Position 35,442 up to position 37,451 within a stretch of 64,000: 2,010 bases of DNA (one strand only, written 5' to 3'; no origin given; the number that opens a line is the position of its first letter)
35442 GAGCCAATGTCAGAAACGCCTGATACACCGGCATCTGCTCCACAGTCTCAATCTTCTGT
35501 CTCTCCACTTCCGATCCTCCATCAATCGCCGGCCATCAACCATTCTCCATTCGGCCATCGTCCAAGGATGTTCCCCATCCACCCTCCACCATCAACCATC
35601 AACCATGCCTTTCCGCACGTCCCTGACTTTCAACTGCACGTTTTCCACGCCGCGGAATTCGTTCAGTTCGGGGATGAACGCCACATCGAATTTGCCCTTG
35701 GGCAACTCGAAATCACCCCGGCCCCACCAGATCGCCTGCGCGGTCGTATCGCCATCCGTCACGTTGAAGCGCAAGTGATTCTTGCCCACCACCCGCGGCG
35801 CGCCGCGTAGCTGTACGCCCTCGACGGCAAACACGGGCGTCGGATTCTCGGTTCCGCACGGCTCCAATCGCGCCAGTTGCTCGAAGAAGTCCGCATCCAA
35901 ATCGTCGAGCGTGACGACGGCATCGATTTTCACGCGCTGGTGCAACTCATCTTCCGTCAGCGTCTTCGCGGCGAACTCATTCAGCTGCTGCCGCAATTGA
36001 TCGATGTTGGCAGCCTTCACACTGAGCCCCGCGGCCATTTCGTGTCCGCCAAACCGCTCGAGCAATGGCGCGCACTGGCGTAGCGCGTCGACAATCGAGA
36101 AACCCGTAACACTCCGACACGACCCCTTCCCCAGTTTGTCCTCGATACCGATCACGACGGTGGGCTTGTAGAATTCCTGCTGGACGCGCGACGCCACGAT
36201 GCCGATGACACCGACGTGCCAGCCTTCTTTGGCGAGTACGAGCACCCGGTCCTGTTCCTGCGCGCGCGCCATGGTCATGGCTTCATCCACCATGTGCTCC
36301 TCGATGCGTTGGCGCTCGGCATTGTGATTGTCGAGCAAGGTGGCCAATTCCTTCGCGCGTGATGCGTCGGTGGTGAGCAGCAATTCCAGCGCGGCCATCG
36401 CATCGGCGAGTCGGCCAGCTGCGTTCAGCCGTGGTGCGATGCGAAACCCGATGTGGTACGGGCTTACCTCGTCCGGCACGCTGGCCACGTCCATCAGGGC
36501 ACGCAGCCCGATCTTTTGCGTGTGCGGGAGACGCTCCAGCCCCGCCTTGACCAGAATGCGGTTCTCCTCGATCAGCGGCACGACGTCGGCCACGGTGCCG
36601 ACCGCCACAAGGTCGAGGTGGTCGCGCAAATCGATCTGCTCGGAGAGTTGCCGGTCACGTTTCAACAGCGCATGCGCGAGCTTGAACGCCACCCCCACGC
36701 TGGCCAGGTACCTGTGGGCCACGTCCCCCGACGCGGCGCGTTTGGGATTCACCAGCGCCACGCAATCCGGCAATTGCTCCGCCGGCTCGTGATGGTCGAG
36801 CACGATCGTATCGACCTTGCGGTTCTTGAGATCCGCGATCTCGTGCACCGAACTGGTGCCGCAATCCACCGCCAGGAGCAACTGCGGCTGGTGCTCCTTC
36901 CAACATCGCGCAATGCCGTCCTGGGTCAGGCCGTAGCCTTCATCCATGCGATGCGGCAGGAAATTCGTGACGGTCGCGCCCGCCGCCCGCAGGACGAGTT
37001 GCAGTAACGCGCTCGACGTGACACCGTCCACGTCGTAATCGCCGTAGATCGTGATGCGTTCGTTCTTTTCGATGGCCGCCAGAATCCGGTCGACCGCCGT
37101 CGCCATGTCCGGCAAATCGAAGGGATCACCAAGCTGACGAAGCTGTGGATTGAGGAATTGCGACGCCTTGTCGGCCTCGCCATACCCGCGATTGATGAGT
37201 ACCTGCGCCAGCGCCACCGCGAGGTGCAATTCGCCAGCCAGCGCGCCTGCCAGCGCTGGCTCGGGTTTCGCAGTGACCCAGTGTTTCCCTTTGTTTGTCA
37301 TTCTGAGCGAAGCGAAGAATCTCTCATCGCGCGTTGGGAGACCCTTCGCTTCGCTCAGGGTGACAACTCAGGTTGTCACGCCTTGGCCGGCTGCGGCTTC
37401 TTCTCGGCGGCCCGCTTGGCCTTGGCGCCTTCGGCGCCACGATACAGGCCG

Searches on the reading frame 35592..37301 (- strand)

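Call 84: search_protein_families(library=pfam, proteins=[window:35592-37301:-], max_evalue=0.00001)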
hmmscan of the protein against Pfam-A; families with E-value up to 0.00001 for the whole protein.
window:35592-37301:- (569 aa): 3 families
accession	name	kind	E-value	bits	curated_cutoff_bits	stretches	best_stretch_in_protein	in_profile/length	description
PF17768.7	RecJ_OB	-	1.7e-28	99.3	27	1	459-561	1-107/107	RecJ OB domain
PF01368.27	DHH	-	2.7e-23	83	28.1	1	82-236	1-125/125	DHH family, N-terminal domain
PF02272.25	DHHA1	-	7e-17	62.2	25.9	1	351-445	2-101/102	DHHA1 domain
